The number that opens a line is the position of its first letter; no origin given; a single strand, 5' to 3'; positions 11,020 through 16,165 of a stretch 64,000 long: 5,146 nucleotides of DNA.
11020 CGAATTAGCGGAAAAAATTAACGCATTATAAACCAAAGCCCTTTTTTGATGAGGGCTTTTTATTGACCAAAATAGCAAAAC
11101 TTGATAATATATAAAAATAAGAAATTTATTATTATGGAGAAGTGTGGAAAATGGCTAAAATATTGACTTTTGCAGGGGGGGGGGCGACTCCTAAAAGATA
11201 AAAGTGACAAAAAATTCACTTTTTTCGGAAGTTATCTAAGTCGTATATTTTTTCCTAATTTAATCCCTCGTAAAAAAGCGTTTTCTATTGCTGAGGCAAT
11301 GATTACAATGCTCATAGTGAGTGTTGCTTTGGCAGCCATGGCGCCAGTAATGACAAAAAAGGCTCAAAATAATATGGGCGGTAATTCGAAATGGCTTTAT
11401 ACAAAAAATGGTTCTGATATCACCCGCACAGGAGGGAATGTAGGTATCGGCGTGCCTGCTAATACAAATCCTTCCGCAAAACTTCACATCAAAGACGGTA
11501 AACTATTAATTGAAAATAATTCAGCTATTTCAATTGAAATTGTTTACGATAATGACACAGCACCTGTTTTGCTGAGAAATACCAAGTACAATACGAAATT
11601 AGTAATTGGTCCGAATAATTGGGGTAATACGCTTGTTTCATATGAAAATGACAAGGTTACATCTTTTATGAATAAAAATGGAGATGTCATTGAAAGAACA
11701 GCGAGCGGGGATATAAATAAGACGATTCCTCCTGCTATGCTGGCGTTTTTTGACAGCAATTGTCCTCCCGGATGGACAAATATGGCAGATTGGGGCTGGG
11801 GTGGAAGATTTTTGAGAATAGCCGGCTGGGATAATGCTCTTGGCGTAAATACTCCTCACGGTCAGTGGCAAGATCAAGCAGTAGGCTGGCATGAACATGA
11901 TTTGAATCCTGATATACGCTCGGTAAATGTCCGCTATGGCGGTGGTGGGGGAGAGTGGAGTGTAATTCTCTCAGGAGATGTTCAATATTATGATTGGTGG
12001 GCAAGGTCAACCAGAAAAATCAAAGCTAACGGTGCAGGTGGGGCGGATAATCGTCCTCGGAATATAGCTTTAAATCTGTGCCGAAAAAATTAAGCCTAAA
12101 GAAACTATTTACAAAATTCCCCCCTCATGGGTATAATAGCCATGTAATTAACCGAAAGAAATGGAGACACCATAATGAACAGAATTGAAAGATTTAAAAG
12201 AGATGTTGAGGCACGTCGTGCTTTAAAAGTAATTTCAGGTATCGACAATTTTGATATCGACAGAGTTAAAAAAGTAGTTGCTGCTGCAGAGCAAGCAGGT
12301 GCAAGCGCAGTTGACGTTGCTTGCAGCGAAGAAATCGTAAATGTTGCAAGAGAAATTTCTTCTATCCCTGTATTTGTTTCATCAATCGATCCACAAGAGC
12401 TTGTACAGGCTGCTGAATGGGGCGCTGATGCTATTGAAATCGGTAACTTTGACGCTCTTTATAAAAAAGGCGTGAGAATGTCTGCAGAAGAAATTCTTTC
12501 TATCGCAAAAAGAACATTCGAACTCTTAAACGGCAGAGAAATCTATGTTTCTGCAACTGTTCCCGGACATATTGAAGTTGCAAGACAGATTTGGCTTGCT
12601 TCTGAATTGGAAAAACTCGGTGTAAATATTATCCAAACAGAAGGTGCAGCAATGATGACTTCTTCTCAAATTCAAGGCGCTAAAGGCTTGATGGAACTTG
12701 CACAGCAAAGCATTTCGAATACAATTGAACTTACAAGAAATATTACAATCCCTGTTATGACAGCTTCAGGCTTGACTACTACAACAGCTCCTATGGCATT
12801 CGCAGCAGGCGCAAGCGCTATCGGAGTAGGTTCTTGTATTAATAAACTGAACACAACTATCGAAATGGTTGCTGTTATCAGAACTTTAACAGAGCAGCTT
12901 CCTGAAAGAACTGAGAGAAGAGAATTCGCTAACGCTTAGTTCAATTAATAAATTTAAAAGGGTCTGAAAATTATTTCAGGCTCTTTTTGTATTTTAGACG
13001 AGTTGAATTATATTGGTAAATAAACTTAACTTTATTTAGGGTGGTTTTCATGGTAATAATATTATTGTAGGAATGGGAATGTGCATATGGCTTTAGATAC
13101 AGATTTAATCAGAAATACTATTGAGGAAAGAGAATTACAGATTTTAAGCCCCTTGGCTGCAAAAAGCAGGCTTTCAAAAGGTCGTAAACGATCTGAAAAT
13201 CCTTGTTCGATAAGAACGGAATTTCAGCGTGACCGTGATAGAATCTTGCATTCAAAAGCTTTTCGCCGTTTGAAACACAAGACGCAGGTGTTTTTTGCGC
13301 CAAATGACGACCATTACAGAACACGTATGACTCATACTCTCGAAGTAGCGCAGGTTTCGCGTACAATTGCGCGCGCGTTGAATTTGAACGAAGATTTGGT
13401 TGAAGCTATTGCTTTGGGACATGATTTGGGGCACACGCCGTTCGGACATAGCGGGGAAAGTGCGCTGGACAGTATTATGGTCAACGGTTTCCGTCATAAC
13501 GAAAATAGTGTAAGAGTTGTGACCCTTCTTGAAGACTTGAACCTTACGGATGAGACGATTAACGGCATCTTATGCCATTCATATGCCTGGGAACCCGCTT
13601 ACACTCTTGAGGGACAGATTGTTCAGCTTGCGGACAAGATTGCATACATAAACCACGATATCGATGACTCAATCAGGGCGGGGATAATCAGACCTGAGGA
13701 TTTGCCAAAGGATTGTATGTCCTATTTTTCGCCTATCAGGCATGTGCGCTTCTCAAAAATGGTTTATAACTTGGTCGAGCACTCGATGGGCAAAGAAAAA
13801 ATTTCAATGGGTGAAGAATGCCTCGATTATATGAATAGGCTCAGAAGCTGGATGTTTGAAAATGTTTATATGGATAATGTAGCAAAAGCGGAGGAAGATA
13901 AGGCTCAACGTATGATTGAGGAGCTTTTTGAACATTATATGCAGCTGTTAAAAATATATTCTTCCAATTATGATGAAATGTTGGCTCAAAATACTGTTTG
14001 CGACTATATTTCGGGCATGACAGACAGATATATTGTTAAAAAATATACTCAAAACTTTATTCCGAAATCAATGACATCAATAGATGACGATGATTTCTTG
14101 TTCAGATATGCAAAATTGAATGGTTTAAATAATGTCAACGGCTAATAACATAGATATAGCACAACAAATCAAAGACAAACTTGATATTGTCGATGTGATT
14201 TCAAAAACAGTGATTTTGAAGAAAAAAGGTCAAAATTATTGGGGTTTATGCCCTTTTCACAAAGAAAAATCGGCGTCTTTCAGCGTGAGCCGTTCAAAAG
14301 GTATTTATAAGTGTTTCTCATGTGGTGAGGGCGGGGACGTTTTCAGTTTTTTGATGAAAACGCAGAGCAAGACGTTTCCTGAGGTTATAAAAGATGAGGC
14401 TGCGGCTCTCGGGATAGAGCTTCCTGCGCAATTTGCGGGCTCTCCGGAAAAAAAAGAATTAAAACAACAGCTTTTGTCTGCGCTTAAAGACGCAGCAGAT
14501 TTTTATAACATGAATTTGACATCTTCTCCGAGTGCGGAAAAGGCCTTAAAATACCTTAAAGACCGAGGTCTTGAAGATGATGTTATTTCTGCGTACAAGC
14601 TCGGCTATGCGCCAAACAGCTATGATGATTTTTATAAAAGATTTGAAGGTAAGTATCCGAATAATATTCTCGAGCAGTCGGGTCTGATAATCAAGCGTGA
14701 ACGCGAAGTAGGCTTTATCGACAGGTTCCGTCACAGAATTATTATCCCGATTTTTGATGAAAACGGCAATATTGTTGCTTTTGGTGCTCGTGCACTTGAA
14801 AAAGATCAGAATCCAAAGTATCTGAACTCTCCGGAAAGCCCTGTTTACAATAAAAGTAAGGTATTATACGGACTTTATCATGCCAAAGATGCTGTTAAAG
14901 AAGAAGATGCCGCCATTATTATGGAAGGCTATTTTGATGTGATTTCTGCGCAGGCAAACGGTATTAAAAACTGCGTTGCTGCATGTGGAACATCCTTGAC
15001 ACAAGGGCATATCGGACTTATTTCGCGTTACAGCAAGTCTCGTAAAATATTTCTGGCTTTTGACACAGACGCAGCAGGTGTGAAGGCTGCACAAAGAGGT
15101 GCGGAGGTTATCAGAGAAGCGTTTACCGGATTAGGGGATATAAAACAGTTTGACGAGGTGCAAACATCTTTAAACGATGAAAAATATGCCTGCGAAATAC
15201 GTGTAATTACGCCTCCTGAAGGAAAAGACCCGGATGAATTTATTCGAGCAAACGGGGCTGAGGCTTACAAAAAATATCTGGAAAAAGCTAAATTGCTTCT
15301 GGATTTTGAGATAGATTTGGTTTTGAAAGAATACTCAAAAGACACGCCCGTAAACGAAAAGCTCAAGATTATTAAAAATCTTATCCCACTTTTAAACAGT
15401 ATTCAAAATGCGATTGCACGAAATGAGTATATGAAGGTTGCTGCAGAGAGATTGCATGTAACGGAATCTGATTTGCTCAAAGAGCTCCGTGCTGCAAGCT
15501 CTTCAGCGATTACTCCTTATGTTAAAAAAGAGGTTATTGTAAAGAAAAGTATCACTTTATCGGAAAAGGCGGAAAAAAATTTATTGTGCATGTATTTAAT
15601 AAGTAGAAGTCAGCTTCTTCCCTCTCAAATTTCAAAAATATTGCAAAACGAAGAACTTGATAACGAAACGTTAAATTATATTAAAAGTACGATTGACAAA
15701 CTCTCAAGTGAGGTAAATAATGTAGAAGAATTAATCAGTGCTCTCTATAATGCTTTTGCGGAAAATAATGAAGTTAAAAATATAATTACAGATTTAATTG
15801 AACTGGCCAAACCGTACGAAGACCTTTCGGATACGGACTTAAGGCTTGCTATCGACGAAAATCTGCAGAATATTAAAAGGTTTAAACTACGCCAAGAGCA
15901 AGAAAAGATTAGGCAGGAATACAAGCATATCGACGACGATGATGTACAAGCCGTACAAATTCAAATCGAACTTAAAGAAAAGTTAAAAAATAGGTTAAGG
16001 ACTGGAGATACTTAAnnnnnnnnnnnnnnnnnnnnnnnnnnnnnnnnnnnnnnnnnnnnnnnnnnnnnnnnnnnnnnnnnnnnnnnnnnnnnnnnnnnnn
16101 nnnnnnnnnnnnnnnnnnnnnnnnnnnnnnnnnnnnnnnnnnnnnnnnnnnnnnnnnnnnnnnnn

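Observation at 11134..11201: G10 tract at the 5' end of pilin-like paralog 1 puts the conserved start codon out of frame (phase OFF)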

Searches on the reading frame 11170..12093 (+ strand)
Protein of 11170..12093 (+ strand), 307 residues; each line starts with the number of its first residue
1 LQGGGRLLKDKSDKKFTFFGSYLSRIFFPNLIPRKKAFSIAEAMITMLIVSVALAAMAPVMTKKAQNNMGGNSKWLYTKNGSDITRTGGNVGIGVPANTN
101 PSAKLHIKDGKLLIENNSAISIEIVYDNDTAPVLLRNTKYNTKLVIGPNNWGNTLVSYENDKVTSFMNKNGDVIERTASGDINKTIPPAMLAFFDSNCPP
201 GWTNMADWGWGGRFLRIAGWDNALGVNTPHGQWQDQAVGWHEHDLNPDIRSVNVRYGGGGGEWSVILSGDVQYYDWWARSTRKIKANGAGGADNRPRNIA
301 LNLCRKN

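Call 61: search_solved_structures(query=window:11170-12093:+, max_evalue=1, show_alignments=1)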
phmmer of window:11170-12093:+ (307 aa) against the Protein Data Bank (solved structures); distinct sequences matched with E-value up to 1: 1.
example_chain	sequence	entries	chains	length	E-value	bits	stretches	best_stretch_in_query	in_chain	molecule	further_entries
6r5z_A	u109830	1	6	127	0.055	15.9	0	152-179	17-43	9-bladed beta-propeller formed by three 3-bladed fragments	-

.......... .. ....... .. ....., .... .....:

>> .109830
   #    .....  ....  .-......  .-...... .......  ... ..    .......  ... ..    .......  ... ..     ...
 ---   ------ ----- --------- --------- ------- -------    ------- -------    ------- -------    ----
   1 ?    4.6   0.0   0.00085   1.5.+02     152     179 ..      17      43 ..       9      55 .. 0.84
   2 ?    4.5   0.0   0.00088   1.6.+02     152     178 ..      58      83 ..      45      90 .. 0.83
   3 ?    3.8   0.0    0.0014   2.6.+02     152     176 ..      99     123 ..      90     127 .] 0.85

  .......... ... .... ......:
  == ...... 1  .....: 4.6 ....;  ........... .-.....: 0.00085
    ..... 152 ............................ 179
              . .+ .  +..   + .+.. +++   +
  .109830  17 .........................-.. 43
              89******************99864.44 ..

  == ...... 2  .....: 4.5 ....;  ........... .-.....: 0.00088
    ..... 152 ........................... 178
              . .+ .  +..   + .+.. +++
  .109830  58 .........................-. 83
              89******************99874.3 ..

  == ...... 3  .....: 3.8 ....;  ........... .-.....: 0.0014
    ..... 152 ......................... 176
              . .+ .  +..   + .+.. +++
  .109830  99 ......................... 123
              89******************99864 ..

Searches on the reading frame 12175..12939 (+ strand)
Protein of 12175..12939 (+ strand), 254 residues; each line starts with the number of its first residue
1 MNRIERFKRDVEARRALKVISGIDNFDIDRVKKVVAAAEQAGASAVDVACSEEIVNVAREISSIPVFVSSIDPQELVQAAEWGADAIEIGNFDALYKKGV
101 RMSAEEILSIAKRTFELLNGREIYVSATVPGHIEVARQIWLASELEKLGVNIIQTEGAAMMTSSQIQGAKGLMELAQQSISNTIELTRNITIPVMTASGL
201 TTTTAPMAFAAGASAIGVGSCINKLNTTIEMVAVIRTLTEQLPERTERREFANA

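Call 24: search_protein_families(library=pfam, proteins=[window:12175-12939:+], max_evalue=0.001)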
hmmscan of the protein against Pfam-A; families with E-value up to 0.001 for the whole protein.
window:12175-12939:+ (254 aa): 1 family
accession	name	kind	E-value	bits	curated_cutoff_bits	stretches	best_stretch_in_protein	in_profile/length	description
PF04481.18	DUF561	-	4.8e-70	236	21.6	1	6-243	4-238/243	Protein of unknown function (DUF561)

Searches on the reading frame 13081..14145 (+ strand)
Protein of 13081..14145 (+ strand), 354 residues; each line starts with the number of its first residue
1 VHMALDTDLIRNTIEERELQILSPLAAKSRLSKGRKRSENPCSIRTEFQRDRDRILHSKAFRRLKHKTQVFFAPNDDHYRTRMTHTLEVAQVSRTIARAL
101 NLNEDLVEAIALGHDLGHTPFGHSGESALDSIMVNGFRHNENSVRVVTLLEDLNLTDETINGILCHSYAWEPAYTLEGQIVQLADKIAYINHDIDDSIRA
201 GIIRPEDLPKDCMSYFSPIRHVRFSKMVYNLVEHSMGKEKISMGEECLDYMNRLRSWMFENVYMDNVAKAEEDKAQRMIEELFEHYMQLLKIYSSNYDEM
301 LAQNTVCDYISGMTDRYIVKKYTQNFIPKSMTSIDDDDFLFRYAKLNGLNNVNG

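Call 24: search_protein_families(library=pfam, proteins=[window:13081-14145:+], max_evalue=0.001)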
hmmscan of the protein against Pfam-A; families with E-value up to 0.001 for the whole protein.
window:13081-14145:+ (354 aa): 2 families
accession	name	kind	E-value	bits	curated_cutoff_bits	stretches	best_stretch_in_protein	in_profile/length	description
PF01966.28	HD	-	1.6e-18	67.5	22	1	83-188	2-114/116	HD domain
PF13286.11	HD_assoc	-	1.3e-17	64.6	22.2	1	242-323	2-90/91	Phosphohydrolase-associated domain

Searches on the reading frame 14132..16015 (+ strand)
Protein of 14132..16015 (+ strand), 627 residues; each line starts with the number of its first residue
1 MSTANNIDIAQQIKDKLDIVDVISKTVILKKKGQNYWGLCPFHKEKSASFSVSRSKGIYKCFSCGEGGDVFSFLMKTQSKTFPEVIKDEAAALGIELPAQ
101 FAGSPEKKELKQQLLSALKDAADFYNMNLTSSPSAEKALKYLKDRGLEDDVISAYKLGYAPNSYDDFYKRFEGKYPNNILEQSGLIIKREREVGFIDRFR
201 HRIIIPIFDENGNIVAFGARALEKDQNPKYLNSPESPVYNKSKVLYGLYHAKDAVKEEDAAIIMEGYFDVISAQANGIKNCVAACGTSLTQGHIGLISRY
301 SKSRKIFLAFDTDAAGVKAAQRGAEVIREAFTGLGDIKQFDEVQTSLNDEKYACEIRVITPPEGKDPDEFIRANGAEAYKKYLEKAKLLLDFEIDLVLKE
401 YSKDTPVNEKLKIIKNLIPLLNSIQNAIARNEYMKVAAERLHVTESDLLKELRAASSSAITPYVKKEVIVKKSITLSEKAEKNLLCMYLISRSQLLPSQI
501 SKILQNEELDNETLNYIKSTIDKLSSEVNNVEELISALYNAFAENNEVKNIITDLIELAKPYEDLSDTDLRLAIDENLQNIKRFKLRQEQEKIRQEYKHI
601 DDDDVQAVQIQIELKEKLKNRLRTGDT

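Call 24: search_protein_families(library=pfam, proteins=[window:14132-16015:+], max_evalue=0.001)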
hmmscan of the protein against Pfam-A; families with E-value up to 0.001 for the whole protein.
window:14132-16015:+ (627 aa): 7 families
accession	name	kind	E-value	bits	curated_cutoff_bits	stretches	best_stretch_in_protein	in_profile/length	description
PF08275.17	DNAG_N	-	1.2e-39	135.8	26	1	124-252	1-128/128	DNA primase catalytic core, N-terminal domain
PF01807.25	Zn_ribbon_DnaG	-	9.6e-34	115.6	24.9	1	9-99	5-95/98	CHC2 zinc finger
PF13155.12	Toprim_2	-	9.5e-19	68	22.1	1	262-330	1-69/88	Toprim-like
PF13662.12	Toprim_4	-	5.7e-16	59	25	1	260-326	2-73/85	Toprim domain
PF01751.28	Toprim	-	1.6e-08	35.1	23.1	1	261-329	2-82/96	Toprim domain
PF10410.14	DnaB_bind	-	2.7e-06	28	20.6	1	391-445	2-55/56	DnaB-helicase binding domain of primase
PF13362.12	Toprim_3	-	5.4e-06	27.2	27.2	0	261-327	2-67/95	Toprim domain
